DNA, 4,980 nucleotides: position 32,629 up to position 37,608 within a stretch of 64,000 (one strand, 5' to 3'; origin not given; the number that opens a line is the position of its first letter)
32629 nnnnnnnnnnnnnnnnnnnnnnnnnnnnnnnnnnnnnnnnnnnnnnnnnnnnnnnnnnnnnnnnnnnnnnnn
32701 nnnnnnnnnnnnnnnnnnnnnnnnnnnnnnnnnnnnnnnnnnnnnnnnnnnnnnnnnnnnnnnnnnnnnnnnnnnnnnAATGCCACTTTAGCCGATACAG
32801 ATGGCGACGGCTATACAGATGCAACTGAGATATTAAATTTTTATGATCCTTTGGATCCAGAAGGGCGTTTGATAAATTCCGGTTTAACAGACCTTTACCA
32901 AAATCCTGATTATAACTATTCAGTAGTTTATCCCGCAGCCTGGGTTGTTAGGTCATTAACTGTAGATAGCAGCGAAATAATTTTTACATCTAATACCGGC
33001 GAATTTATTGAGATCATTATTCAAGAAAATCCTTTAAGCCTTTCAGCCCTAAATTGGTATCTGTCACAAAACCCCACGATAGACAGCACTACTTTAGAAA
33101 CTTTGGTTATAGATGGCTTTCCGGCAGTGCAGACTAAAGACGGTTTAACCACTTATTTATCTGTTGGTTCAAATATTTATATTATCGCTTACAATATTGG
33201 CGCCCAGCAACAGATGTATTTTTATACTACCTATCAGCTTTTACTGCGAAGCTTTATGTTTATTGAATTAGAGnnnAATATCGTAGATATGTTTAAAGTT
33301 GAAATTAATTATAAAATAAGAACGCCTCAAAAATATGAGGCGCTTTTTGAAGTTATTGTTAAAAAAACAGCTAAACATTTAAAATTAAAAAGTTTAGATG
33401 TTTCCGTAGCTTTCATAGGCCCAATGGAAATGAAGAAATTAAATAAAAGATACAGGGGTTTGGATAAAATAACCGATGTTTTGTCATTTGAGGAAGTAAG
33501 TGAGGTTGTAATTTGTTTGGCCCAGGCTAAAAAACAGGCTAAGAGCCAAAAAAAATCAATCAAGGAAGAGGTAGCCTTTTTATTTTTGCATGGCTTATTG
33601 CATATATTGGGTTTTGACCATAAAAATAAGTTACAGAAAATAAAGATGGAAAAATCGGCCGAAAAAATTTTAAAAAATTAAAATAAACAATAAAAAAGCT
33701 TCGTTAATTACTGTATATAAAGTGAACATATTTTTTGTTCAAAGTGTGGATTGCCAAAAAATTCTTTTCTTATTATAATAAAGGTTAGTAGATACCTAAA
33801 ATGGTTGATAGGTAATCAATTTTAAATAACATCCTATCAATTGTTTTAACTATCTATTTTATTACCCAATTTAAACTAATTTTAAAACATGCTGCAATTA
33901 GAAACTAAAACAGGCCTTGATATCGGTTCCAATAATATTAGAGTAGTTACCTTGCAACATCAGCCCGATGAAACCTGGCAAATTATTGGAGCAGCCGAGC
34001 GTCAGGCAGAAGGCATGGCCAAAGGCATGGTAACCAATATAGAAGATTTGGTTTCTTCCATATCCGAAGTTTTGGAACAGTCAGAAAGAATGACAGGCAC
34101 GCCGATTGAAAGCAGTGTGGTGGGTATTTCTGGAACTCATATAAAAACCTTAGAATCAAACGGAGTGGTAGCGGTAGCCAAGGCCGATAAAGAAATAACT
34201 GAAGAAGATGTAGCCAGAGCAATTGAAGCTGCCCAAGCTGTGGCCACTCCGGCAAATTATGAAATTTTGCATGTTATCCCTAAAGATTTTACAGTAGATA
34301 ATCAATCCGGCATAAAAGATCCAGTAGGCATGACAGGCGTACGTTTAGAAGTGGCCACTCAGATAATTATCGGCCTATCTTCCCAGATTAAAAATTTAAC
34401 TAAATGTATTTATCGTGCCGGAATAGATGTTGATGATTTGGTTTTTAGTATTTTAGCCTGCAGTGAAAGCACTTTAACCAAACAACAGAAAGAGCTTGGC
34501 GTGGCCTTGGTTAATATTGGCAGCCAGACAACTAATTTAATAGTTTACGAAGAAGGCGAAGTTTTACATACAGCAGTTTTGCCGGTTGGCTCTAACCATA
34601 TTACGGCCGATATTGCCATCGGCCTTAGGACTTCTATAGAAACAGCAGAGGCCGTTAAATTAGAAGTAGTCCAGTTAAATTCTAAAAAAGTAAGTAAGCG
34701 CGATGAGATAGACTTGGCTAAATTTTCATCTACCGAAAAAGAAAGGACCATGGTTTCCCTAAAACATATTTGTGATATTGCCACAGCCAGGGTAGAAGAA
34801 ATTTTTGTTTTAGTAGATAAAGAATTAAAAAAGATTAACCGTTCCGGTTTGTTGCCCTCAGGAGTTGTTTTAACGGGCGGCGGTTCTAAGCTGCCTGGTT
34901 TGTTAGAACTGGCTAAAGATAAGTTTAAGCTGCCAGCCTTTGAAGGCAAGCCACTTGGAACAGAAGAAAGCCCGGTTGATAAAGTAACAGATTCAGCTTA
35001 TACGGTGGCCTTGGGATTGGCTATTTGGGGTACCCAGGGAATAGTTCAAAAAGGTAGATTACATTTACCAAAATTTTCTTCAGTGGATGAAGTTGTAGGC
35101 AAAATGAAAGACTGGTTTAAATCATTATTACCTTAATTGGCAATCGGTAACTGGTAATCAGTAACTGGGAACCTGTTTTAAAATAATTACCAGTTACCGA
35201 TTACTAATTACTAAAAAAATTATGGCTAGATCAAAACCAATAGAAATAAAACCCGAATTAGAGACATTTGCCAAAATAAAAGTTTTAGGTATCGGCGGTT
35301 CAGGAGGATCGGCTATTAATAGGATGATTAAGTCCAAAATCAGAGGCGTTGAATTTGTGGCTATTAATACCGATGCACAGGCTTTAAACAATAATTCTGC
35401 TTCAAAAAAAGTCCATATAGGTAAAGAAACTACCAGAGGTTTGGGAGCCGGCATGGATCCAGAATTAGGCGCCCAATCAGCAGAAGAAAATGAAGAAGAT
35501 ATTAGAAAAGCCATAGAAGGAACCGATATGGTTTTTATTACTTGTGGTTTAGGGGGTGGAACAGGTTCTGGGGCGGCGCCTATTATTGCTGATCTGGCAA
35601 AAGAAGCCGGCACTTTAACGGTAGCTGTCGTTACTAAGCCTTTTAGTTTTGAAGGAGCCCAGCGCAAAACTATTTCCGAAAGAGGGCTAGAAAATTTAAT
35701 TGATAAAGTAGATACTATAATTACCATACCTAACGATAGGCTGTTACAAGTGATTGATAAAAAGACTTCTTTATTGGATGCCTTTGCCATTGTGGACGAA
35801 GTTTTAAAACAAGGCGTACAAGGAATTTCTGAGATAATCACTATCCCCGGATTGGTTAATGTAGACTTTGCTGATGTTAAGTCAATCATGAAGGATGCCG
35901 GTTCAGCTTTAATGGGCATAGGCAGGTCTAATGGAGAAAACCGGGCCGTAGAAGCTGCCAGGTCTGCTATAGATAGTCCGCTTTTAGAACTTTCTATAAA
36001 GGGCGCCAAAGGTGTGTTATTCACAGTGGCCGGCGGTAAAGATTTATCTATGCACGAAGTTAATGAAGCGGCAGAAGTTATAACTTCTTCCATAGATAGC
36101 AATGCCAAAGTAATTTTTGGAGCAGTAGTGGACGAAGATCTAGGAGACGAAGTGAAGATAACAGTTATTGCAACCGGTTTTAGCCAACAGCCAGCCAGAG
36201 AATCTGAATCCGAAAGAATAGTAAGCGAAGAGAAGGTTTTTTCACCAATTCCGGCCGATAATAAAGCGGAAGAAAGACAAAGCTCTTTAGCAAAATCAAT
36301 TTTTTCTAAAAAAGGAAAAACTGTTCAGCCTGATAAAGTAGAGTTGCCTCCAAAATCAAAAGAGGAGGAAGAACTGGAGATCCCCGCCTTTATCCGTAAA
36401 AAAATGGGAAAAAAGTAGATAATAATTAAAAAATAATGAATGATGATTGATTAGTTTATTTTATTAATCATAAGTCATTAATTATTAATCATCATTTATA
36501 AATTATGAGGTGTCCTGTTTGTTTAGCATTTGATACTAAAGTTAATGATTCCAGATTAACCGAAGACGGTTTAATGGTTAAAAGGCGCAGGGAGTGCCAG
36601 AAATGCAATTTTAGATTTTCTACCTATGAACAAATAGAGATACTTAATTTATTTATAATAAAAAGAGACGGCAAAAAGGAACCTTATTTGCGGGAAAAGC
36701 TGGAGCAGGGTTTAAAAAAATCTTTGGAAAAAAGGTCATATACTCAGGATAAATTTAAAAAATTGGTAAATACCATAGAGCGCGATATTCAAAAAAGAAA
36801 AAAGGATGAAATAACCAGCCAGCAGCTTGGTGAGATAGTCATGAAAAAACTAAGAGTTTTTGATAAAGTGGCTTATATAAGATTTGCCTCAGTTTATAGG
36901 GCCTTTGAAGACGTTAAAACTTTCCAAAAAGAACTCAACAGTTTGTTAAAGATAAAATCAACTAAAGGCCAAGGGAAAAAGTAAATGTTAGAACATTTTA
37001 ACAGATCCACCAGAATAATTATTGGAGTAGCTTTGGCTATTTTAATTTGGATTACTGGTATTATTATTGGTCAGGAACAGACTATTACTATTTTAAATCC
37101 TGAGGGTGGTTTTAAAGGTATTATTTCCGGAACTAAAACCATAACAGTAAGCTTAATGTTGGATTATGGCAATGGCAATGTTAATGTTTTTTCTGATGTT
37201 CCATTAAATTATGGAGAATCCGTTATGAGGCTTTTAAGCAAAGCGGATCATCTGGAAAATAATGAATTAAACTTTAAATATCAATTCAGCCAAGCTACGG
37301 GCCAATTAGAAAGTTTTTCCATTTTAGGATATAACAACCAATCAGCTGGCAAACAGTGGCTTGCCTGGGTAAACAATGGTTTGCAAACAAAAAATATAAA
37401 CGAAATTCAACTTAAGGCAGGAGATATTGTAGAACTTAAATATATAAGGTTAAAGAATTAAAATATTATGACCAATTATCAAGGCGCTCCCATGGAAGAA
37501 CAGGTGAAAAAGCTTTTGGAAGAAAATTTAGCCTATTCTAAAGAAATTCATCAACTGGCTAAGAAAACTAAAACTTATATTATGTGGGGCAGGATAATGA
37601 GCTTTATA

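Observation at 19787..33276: Surface-appendage locus: two proteins sharing a VirB2/TrbC-like pilin N-module (one a 3152-aa multi-domain adhesin) plus two TM-anchored TSP3-repeat proteins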

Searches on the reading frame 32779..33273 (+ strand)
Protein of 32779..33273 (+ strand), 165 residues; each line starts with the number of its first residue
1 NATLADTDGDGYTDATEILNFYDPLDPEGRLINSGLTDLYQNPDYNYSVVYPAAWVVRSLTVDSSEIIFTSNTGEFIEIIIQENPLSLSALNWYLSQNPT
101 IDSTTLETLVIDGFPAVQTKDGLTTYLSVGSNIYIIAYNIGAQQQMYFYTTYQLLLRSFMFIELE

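Call 68: search_protein_families(library=pfam, alignment_id=A3, max_evalue=0.1)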
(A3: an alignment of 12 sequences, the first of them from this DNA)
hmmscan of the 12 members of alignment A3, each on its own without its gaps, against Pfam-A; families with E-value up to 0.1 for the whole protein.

A. member 1, seq(165 aa): 1 family
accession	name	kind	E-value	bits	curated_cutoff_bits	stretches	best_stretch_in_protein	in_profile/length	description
PF18884.5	TSP3_bac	-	0.0032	17.7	25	1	6-17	1-12/22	Bacterial TSP3 repeat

B. families by the number of members that match (of 12 scanned): 10 families
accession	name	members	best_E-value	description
PF01789.22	PsbP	7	2.7e-05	PsbP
PF18884.5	TSP3_bac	4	0.0021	Bacterial TSP3 repeat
PF00036.39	EF-hand_1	3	0.00026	EF hand domain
PF13202.12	EF-hand_5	2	1.8e-05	EF hand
PF13405.12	EF-hand_6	2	0.00039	EF-hand domain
PF18933.6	PsbP_2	2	0.018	PsbP-like protein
PF13499.12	EF-hand_7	1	0.0092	EF-hand domain pair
PF22096.1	TagH_C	1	0.018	Teichoic acid transporter subunit TagH C-terminal domain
PF13833.12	EF-hand_8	1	0.04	EF-hand domain pair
PF10435.15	BetaGal_dom2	1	0.043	Beta-galactosidase, domain 2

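Call 69: search_solved_structures(query=A3, max_evalue=1)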
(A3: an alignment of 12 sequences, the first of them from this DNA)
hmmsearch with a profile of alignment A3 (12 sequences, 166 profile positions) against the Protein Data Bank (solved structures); distinct sequences matched with E-value up to 1: 10.
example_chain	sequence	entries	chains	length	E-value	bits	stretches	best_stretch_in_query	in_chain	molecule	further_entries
2xb3_A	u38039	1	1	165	0.0018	21.3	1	34-91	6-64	PSBP PROTEIN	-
6fie_B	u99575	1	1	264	0.0064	19.5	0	4-37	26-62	Calbindin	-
2f33_A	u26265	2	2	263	0.0081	19.2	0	4-24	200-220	Calbindin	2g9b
2lvi_A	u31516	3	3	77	0.033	17.2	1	3-22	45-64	Polcalcin Phl p 7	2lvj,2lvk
1k9u_A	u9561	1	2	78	0.034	17.1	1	3-22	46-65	Polcalcin Phl p 7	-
2lnj_A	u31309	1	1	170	0.051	16.6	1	36-92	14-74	Putative uncharacterized protein sll1418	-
5xop_A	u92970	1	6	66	0.051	16.6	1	3-21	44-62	Calcium-binding protein 1 (EhCBP1), putative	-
5otj_D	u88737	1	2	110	0.083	15.9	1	3-22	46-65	Polcalcin Phl p 7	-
1jfj_A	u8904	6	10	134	0.14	15.2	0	3-25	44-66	CALCIUM-BINDING PROTEIN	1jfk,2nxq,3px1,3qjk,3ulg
2m7n_A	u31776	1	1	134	0.18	14.8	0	3-25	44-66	Calcium-binding protein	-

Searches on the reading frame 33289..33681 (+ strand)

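Call 6: search_protein_families(library=pfam, proteins=[window:33289-33681:+], max_evalue=0.01)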
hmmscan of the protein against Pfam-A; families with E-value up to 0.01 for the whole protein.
window:33289-33681:+ (130 aa): 1 family
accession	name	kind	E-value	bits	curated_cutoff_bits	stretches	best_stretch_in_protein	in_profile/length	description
PF02130.23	YbeY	-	5.8e-32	110.7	25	1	13-129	4-127/129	Endoribonuclease YbeY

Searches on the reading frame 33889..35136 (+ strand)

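Call 6: search_protein_families(library=pfam, proteins=[window:33889-35136:+], max_evalue=0.01)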
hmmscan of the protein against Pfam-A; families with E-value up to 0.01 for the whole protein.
window:33889-35136:+ (415 aa): 6 families
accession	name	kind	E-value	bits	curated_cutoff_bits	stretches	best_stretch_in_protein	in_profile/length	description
PF02491.25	SHS2_FTSA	-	3.9e-30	104.5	25.4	1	82-160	1-78/79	SHS2 domain inserted in FTSA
PF14450.12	FtsA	-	1.8e-29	103.1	31.8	1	206-376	1-127/127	Cell division protein FtsA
PF11104.14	PilM_2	-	1.5e-10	40.9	27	1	9-258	1-235/340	Type IV pilus assembly protein PilM;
PF06723.19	MreB_Mbl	-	8.1e-09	35.2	27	1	204-350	146-301/327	MreB/Mbl protein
PF06277.17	EutA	-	2.1e-05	24.1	27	1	156-331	100-263/475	Ethanolamine utilisation protein EutA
PF25216.1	Volactin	-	0.0036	17.3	35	0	209-376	172-316/321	Volactin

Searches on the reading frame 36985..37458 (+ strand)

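Call 46: search_protein_families(library=pfam, proteins=[window:36985-37458:+], max_evalue=0.01)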
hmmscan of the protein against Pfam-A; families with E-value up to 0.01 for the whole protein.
window:36985-37458:+ (158 aa): 1 family
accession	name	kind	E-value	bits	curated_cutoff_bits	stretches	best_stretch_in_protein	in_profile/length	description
PF14478.12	DUF4430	-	0.0013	19.6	23.8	1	77-153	1-70/72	Domain of unknown function (DUF4430)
